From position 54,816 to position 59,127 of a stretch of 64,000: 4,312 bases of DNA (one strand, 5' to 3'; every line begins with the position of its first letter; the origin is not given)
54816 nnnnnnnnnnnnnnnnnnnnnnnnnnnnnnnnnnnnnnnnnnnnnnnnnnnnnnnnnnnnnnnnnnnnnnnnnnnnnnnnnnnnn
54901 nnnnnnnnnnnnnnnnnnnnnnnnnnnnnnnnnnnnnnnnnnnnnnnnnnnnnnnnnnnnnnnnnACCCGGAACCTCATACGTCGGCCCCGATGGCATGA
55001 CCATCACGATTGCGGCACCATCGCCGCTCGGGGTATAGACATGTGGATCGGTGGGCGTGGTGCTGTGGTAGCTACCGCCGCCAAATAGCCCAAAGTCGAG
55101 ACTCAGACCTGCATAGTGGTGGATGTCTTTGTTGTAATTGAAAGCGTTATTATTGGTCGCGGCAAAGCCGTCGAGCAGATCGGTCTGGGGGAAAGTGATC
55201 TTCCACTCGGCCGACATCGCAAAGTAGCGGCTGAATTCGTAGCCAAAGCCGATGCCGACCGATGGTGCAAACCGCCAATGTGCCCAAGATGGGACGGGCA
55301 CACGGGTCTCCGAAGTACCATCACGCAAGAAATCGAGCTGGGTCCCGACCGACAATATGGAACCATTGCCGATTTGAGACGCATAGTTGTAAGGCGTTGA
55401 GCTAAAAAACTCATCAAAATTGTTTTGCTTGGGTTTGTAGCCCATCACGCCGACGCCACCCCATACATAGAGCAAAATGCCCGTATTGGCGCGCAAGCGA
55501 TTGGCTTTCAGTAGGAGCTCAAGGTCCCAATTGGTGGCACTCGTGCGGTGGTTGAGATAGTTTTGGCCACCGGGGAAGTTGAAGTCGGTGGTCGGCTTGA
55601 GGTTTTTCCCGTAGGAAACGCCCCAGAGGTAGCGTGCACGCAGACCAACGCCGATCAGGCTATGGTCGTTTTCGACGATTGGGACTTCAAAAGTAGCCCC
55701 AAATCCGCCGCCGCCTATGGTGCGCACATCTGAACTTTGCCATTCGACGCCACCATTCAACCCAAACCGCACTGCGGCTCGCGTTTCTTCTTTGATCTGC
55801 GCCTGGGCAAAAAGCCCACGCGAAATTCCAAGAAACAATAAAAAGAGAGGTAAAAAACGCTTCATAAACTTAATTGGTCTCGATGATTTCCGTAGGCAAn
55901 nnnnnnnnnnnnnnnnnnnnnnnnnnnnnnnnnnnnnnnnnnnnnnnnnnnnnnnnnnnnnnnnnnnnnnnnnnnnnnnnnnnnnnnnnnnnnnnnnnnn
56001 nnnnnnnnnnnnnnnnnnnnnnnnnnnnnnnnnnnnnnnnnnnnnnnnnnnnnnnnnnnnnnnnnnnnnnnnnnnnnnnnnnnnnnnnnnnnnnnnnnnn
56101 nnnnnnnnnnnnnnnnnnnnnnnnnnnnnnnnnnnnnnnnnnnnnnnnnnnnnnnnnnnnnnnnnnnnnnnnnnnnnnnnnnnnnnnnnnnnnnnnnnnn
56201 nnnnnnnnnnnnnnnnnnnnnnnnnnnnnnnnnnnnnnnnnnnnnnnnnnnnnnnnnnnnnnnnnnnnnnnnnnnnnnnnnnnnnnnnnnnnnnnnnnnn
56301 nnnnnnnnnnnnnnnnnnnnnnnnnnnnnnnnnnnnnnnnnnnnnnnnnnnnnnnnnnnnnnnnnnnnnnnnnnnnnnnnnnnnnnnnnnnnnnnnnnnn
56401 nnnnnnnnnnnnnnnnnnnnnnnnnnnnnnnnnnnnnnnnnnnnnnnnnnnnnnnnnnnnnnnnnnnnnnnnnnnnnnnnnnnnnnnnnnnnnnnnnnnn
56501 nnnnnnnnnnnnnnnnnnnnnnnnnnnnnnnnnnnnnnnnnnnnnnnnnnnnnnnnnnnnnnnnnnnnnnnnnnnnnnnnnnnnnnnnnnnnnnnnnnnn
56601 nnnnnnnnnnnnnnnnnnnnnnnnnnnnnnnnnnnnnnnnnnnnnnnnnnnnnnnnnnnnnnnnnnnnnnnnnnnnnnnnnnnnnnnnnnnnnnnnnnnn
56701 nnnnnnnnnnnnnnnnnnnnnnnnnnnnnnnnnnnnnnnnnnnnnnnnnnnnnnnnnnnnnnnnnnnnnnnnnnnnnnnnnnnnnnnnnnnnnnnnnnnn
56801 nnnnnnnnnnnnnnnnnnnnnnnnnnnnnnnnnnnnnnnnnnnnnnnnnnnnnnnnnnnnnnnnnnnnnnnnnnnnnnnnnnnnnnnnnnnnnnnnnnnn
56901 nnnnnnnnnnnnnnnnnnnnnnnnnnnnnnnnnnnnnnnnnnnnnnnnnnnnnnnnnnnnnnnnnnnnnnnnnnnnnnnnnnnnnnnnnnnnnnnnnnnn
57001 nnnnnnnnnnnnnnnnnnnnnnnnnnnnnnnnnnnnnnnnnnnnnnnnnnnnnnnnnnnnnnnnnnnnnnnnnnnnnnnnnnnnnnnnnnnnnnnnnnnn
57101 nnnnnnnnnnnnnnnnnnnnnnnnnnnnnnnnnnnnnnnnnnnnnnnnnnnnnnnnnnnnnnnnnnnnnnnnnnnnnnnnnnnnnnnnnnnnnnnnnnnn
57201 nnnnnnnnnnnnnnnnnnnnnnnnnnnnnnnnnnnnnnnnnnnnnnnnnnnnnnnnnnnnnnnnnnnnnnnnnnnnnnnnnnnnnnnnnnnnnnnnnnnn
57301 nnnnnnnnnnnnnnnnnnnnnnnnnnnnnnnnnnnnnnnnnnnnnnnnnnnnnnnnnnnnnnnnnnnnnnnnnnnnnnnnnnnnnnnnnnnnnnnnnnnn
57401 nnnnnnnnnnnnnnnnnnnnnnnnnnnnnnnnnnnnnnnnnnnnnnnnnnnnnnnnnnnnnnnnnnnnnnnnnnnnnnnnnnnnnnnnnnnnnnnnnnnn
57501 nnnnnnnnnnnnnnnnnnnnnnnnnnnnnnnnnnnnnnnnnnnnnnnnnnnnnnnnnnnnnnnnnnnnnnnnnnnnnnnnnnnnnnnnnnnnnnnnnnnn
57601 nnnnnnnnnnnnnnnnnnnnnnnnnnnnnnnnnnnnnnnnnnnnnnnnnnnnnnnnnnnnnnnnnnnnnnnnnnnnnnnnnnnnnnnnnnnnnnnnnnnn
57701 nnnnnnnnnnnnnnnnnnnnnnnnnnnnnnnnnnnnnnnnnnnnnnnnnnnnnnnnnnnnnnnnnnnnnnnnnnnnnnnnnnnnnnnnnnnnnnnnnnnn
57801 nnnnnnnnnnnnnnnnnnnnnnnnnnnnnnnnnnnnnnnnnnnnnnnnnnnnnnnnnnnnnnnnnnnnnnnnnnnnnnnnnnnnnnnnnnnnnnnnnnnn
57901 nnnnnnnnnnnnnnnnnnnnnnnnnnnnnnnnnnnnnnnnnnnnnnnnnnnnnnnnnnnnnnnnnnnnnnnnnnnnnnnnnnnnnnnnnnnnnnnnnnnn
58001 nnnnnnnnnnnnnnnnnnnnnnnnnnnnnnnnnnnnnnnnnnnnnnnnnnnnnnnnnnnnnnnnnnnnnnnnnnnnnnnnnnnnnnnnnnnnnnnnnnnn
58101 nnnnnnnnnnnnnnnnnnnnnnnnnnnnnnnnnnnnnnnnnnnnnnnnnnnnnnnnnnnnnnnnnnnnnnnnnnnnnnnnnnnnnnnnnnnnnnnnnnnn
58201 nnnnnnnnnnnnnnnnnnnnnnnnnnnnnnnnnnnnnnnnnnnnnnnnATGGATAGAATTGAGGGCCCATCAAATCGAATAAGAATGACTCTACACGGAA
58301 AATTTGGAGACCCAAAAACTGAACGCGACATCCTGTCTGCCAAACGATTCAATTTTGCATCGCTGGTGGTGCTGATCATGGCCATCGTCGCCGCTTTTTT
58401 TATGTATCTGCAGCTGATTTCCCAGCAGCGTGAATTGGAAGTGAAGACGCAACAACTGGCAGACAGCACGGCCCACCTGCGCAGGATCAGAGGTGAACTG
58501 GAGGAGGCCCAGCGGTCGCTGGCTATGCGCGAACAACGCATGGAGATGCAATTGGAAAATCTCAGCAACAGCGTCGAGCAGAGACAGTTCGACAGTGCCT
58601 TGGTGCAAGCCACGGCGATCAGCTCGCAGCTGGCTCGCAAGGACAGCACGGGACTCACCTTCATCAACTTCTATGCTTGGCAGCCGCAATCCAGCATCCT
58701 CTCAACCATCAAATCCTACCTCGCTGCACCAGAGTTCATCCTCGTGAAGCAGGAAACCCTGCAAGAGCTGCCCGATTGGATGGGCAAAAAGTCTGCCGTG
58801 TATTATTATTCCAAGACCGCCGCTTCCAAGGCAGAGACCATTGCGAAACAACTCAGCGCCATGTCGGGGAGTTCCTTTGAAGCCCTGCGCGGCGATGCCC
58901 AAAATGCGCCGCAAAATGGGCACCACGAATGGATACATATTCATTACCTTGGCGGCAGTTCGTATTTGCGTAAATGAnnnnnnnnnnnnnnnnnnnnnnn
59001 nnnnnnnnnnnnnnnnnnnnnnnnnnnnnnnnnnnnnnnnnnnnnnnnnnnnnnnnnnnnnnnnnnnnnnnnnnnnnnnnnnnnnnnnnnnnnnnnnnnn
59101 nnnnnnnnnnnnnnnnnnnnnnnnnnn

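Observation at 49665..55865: Giant outer-membrane-anchored protein with 18 tandem Cys/His modules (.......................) of no family I can name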

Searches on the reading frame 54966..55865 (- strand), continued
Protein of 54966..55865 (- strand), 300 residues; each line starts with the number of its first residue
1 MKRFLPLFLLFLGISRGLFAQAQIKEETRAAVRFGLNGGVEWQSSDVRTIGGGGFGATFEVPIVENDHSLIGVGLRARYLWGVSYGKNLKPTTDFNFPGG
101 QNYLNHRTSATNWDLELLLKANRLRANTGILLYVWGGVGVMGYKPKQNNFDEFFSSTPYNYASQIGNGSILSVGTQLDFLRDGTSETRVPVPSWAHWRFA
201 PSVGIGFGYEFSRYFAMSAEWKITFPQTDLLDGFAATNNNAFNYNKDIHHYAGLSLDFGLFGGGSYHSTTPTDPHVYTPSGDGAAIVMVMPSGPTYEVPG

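Call 81: search_solved_structures(query=A3, max_evalue=10)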
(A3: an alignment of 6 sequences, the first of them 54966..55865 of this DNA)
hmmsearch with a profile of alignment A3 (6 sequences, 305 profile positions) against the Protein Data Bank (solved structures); distinct sequences matched with E-value up to 10: 6.
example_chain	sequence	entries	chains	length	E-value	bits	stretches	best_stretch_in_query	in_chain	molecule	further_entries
1zu4_A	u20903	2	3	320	0.41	12.9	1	53-147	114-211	ftsY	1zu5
7yar_I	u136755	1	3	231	0.66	12.2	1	122-155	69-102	heavy chain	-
8dv6_C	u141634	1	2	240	0.69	12.1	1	122-154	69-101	mAb Fab Heavy Chain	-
7pt6_9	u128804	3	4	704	0.89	11.8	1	28-95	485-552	DDK kinase regulatory subunit DBF4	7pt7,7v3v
7p5z_G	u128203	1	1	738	0.94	11.7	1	28-94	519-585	DDK kinase regulatory subunit DBF4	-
7t76_H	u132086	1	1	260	2.8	10.1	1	121-178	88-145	PG9.iGL Fab Heavy Chain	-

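Call 88: find_encoding_contigs(protein=P0101, flank=6000, max_places=1)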
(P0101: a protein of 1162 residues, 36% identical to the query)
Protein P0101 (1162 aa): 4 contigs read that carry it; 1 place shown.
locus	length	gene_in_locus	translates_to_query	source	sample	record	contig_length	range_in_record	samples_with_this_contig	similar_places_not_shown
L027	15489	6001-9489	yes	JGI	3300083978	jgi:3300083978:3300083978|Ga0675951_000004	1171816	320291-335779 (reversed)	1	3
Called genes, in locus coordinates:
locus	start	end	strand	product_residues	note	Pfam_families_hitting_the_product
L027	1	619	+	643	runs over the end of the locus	PF07228:SpoIIE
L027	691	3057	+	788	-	PF13424:TPR_12, PF17874:TPR_MalT, PF13424:TPR_12, PF00515:TPR_1, PF07719:TPR_2 (weak), PF13424:TPR_12, PF13424:TPR_12, PF07228:SpoIIE, +8 more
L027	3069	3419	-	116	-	-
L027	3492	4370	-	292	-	PF00763:THF_DHG_CYH, PF02882:THF_DHG_CYH_C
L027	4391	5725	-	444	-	PF02881:SRP54_N, PF06414:Zeta_toxin (weak), PF00448:SRP54, PF13207:AAA_17 (weak), PF02978:SRP_SPB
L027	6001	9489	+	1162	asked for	-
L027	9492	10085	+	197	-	PF05724:TPMT, PF13649:Methyltransf_25 (weak), PF08241:Methyltransf_11 (weak), PF08242:Methyltransf_12 (weak)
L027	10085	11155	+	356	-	PF02515:CoA_transf_3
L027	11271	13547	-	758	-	PF06739:SBBP, PF18911:PKD_4, PF00801:PKD, PF18911:PKD_4, PF18962:Por_Secre_tail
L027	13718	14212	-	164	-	PF08327:AHSA1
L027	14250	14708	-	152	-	-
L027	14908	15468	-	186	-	PF07610:DUF1573, PF22544:HYDIN_VesB_CFA65-like_Ig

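Call 89: find_encoding_contigs(protein=P0050, flank=6000, max_places=1)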
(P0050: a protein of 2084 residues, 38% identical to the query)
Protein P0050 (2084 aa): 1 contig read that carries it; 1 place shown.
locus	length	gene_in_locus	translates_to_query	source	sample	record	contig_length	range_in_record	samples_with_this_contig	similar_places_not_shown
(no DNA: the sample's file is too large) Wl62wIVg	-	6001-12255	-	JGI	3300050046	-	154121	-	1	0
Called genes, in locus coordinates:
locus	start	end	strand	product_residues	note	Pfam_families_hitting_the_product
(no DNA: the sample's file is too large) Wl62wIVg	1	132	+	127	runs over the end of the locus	PF13781:DoxX_3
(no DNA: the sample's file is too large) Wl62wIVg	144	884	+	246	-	PF09844:DUF2071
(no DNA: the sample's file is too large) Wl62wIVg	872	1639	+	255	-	PF01209:Ubie_methyltran (weak), PF08241:Methyltransf_11, PF13649:Methyltransf_25 (weak)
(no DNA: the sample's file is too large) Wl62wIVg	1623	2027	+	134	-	-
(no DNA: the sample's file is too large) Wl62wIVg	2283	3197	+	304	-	PF04960:Glutaminase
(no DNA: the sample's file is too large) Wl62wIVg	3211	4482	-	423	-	PF00266:Aminotran_5, PF01041:DegT_DnrJ_EryC1 (weak), PF22580:KYNU_C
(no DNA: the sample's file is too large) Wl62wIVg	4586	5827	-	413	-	PF00375:SDF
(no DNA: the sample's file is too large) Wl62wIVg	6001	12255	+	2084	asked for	PF26066:MCM9_N (faint)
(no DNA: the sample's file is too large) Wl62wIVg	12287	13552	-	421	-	PF04389:Peptidase_M28, PF01546:Peptidase_M20 (weak)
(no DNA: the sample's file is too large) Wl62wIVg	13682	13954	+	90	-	-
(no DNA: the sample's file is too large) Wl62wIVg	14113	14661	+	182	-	PF04542:Sigma70_r2 (weak)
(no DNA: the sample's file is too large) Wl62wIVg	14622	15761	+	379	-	PF00089:Trypsin, PF13365:Trypsin_2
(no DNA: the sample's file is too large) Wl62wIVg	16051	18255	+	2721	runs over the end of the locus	PF01270:Glyco_hydro_8, PF07610:DUF1573 (faint), PF15780:ASH (faint), PF22073:Cep192_D4 (faint), PF22544:HYDIN_VesB_CFA65-like_Ig (faint), PF19408:PKD_6, PF18962:Por_Secre_tail (faint)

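Call 90: find_encoding_contigs(protein=P0046, flank=6000, max_places=1)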
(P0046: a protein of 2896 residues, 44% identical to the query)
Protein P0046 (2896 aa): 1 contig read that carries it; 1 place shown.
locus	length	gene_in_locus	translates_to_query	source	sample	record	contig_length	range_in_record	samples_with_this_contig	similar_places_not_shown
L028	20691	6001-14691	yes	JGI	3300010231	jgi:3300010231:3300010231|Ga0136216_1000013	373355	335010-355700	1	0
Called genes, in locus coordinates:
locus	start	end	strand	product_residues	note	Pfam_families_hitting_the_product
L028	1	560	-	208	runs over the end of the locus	-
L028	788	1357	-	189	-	-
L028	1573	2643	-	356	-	PF13588:HSDR_N_2 (weak), PF04313:HSDR_N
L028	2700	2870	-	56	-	-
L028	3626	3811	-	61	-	-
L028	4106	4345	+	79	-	-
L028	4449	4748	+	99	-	PF07045:DUF1330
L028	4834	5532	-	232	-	PF00691:OmpA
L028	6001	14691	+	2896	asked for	PF17957:Big_7 (faint)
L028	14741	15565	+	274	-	PF03009:GDPD, PF13653:GDPD_2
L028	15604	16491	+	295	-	PF00480:ROK, PF02685:Glucokinase (faint)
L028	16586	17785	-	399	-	PF01266:DAO, PF05834:Lycopene_cycl (faint), PF06039:Mqo (faint), PF07992:Pyr_redox_2 (faint), PF13738:Pyr_redox_3 (faint)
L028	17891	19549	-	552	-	PF01266:DAO, PF16901:DAO_C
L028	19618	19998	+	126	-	-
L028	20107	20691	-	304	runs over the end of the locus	PF01112:Asparaginase_2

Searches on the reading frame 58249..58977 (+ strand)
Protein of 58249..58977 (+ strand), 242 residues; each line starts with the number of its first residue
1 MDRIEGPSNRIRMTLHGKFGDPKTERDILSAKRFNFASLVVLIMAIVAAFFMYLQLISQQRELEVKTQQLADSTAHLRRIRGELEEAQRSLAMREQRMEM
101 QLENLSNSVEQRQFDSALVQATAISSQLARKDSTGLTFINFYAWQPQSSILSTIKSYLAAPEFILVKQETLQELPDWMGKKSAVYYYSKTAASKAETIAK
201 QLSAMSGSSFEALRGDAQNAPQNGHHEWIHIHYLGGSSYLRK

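Call 17: search_protein_families(library=pfam, proteins=[window:58249-58977:+], max_evalue=0.001)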
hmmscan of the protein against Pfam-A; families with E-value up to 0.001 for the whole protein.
window:58249-58977:+ (242 aa): 0 families

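Call 71: search_protein_families(library=pfam, proteins=[window:58249-58977:+], max_evalue=1)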
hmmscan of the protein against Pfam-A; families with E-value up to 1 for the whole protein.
window:58249-58977:+ (242 aa): 5 families
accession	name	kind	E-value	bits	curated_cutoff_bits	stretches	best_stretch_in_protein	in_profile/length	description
PF12777.12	MT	-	0.018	14.5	24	1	18-100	178-260/344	Microtubule-binding stalk of dynein motor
PF18595.6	Nuf2_DHR10-like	-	0.083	13.4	28.4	1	56-111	38-96/117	Nuf2, DHR10-like domain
PF09911.14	DUF2140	-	0.12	12.3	34.3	0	34-91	5-63/187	Uncharacterized protein conserved in bacteria (DUF2140)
PF11309.13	DUF3112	-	0.14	12.1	23.3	0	39-66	21-48/217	Protein of unknown function (DUF3112)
PF22905.2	Hydro_N_hd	-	0.2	12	27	1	60-116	85-141/195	Hydrolase N-terminal helical domain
